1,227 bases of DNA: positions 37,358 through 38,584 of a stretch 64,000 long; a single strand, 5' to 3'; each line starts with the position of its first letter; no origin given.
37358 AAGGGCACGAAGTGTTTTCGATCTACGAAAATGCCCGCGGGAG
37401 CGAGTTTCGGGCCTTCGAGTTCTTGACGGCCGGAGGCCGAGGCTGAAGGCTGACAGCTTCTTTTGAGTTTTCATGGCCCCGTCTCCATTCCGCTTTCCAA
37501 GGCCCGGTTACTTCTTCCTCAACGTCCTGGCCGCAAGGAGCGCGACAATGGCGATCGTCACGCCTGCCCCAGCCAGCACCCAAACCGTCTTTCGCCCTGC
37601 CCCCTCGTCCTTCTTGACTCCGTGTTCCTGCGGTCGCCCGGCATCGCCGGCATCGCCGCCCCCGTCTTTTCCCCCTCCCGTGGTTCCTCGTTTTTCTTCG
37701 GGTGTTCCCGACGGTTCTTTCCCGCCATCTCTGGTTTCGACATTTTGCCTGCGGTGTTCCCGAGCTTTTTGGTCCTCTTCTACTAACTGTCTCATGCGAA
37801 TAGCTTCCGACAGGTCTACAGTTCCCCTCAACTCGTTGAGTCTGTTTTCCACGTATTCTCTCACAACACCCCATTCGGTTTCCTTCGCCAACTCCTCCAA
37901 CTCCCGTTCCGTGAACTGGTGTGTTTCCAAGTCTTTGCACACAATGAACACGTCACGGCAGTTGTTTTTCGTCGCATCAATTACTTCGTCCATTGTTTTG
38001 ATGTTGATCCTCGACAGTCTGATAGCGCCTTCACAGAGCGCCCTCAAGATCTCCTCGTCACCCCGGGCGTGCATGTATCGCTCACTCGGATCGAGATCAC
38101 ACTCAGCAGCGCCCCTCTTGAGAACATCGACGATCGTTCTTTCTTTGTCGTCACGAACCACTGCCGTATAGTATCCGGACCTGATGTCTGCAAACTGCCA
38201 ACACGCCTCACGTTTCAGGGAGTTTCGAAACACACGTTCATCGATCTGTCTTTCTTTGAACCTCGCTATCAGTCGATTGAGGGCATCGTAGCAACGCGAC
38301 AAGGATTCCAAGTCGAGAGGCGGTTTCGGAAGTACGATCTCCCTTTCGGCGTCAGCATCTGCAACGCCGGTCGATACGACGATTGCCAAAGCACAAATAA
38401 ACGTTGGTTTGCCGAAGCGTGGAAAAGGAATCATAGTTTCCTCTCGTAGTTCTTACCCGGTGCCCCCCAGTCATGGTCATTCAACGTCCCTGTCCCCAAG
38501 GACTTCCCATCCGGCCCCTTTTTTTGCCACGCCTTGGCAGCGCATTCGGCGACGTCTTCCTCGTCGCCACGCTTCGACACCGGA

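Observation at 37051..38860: DUF433/DUF5615 toxin-antitoxin-like module disrupted next to a low-GC segment between imperfect direct repeats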

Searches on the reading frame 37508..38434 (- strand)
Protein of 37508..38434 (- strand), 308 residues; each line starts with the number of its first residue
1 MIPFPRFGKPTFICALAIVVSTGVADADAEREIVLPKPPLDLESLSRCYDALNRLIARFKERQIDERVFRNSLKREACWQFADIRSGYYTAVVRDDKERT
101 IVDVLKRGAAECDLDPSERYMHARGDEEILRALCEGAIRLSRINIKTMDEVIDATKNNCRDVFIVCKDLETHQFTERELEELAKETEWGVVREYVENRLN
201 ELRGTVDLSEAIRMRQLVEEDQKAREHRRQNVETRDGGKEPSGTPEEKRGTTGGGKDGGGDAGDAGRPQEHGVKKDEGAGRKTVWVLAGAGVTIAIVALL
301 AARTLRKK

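Call 7: search_protein_families(library=pfam, proteins=[window:37508-38434:-], max_evalue=0.1)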
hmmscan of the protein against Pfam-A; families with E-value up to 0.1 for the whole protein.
window:37508-38434:- (308 aa): 0 families

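Call 9: find_encoding_contigs(protein=window:37508-38434:-, flank=10000, max_places=10)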
Protein window:37508-38434:- (308 aa): no gene with exactly this product is on record in the collection.

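Call 12: find_homologous_proteins(query=window:37508-38434:-)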
Query window:37508-38434:- (308 aa): 1 proteins with E <= 0.001 among 6608 candidates.
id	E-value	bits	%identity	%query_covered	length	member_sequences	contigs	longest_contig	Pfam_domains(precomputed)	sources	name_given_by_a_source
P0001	2.0e-201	686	100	100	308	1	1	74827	-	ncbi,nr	ncbi:MAG: hypothetical protein HY897_25095 [Deltaproteobacteria bacterium]|nr:hypothetical protein [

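Call 45: search_protein_representatives(protein=window:37508-38434:-)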
Query: 308 residues. Proteins with E-value up to 0.001 (for the whole library): 3; up to 1e-10: 1; up to 1e-30: 1. The best 3 are listed.
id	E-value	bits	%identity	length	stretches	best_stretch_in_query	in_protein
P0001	6.3e-202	685.6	100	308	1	1-308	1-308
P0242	1.2e-10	57.6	37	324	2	38-171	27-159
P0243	8.5e-09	51.5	34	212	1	132-307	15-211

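Call 46: predict_structure(protein=window:37508-38434:-)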
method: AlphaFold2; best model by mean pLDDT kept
length: 308 residues; sequences in the alignment: 1
mean_pLDDT: 47.7   pTM: 0.28
mean pLDDT of the five models: 47.7, 41.7, 40.4, 39.6, 34.5
residues with pLDDT >= 90: 4; 70-90: 31; 50-70: 72; < 50: 201
segments of 3 or more residues with pLDDT < 50: 1-60, 63-152, 162-171, 242-260, 265-267, 270-274, 276-281
pLDDT, mean of each block of 10 residues (from residue 1): 24 30 30 31 42 45 45 34 29 32 41 36 36 43 41 50 45 66 61 66 62 72 87 64 46 45 49 46 52 67 61
secondary structure, 60 per line:
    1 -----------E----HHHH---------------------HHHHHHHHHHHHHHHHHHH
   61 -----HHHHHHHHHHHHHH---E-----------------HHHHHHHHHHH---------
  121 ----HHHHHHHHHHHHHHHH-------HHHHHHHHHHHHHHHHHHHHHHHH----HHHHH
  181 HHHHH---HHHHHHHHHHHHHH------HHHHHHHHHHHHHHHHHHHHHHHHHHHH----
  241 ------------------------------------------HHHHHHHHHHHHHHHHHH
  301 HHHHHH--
elements in order: H17-20 H42-60 H66-79 H101-111 H125-140 H148-171 H176-185 H189-202 H209-236 H283-306

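Call 49: search_protein_families(library=ncbifam, proteins=[P0001, P0242, P0243], max_evalue=0.1)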
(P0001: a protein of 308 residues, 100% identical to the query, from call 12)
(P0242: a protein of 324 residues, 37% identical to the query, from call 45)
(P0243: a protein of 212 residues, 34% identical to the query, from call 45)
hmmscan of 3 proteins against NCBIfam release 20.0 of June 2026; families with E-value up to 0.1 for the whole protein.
P0001 (308 aa): 0 families

P0242 (324 aa): 1 family
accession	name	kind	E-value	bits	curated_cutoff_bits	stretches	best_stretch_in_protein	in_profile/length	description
NF049861.1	SCO2400_fam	subfamily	0.011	16.3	55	1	241-320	40-118/136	SCO2400 family protein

P0243 (212 aa): 0 families

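Call 52: search_protein_families(library=pfam, proteins=[P0242, P0243], max_evalue=10)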
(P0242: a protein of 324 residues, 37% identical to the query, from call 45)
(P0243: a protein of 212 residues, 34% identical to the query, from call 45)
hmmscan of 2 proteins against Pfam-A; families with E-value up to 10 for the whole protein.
P0242 (324 aa): 4 families
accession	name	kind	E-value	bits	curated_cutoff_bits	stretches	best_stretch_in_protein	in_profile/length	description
PF13646.12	HEAT_2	-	0.018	15.7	27.7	1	168-218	3-53/88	HEAT repeats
PF03338.20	Pox_J1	-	0.026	14.9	27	1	129-221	24-113/145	Poxvirus J1 protein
PF13565.12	HTH_32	-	0.12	13.4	33.7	1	82-133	5-54/73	Homeodomain-like domain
PF00746.26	Gram_pos_anchor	-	0.25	11.8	20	1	299-321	18-39/43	LPXTG cell wall anchor motif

P0243 (212 aa): 0 families
